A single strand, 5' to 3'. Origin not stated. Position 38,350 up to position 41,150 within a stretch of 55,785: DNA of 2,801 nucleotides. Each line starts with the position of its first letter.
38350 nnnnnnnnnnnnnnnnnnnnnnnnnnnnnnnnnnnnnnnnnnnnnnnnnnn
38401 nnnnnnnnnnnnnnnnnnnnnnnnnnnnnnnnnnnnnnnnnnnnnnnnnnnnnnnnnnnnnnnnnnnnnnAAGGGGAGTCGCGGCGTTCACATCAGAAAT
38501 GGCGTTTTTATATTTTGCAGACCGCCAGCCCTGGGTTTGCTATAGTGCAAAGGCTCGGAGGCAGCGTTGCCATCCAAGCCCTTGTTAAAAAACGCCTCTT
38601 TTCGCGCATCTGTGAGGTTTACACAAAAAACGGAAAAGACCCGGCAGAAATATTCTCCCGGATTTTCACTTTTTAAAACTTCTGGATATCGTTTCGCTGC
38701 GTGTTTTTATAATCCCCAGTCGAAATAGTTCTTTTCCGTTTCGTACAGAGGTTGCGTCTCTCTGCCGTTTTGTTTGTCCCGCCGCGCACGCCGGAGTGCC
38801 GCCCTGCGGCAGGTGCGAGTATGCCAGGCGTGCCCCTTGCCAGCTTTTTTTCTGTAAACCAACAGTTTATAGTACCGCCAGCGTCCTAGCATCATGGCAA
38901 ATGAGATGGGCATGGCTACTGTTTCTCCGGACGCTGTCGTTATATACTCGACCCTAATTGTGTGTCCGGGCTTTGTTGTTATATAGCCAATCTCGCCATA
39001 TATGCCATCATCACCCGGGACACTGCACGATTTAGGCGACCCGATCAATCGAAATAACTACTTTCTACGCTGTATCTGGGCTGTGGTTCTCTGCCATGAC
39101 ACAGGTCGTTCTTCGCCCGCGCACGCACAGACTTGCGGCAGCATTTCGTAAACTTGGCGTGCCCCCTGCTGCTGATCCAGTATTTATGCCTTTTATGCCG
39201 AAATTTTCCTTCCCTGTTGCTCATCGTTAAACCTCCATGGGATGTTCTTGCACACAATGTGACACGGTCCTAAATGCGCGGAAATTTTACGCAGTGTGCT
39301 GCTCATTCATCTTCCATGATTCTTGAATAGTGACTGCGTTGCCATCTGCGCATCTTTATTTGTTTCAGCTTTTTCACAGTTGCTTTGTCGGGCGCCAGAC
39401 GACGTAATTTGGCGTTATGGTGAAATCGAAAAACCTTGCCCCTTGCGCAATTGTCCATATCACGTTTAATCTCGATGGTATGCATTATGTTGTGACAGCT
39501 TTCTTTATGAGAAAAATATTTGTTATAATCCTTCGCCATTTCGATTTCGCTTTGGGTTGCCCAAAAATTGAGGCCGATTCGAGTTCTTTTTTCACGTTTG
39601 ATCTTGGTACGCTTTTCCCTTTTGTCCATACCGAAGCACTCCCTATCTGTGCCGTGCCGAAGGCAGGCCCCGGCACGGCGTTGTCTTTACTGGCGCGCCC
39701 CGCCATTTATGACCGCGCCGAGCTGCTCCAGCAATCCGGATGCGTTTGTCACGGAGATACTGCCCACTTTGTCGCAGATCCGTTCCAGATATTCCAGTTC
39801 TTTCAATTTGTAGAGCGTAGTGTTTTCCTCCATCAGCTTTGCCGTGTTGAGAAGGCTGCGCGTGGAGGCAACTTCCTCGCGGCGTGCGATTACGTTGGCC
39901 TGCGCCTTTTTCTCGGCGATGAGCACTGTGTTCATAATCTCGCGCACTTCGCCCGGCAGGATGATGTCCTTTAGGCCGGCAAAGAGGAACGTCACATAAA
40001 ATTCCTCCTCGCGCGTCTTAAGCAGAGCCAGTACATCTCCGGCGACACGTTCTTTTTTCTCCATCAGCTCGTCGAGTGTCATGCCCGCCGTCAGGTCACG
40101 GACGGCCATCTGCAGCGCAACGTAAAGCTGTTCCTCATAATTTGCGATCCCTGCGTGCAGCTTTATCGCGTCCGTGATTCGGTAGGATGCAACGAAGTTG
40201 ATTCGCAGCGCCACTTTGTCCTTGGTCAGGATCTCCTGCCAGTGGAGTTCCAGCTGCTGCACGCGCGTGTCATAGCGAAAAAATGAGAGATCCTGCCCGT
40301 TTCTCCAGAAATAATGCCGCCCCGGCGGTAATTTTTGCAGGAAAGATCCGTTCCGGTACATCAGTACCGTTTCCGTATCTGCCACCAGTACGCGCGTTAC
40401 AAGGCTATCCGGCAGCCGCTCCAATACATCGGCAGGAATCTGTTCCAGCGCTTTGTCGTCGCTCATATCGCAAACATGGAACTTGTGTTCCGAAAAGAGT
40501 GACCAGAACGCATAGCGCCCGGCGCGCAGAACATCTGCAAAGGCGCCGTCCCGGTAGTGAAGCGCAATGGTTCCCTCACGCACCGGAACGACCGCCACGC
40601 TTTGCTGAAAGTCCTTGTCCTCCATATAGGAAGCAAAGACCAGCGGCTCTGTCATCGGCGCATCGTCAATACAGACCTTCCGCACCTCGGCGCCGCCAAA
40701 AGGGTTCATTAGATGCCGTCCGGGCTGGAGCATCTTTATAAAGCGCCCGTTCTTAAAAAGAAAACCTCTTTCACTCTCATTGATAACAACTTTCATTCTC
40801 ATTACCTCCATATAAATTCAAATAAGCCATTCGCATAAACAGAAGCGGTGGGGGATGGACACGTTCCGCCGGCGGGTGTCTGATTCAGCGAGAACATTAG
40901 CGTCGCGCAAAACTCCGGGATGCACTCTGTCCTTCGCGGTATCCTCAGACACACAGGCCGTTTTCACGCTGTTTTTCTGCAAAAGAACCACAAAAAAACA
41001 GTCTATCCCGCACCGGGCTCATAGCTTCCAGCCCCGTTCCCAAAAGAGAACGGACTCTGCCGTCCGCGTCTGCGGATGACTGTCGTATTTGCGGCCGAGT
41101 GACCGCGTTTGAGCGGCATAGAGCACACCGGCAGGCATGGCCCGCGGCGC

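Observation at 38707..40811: SPFH protein with duplicated N-terminal domain followed by three tandem small basic ORFs, two of them paralogs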

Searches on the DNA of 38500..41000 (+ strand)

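Call 11: search_dna_similar(query=window:38500-41000:+, collection=phages, mode=distant)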
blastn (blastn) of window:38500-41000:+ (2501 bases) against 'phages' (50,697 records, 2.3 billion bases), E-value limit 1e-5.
No match.

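Call 88: search_dna_similar(query=L095:1-12261:+, collection=phages, mode=near, max_rows=8)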
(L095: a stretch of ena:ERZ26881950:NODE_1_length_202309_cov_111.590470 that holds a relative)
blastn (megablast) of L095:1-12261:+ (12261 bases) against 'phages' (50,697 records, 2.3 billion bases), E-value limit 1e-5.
No match.

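Call 89: search_dna_similar(query=L095:1-12261:+, collection=plasmids, mode=near, max_rows=8)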
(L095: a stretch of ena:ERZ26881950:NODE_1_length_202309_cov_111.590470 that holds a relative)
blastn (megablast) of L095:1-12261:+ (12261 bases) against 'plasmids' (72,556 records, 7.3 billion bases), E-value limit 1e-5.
No match.

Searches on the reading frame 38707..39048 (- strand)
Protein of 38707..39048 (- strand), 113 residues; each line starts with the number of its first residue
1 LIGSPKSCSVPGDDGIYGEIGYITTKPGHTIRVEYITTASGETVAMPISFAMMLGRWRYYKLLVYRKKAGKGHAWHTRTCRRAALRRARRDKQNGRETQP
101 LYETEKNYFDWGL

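Call 5: search_protein_families(library=pfam, proteins=[window:38707-39048:-], max_evalue=0.1)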
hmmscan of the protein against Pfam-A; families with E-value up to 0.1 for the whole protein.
window:38707-39048:- (113 aa): 0 families

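Call 6: search_protein_families(library=phrogs, proteins=[window:38707-39048:-], max_evalue=0.1)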
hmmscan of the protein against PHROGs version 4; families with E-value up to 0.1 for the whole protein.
window:38707-39048:- (113 aa): 1 family
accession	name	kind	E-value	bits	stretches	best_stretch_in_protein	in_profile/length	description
phrog_23563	-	unknown function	1.9e-05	25.1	1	8-95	96-179/380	-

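Call 9: search_protein_families(library=ncbifam, proteins=[window:38707-39048:-], max_evalue=0.1)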
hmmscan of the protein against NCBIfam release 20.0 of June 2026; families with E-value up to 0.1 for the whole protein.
window:38707-39048:- (113 aa): 0 families

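Call 10: search_protein_families(library=padloc, proteins=[window:38707-39048:-], max_evalue=0.1)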
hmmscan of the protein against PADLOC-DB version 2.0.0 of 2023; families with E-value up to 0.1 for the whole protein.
window:38707-39048:- (113 aa): 0 families

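Call 14: find_homologous_proteins(query=window:38707-39048:-, max_evalue=0.01)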
Query window:38707-39048:-: 17 candidates shared short words with the query, none scored E <= 0.01.
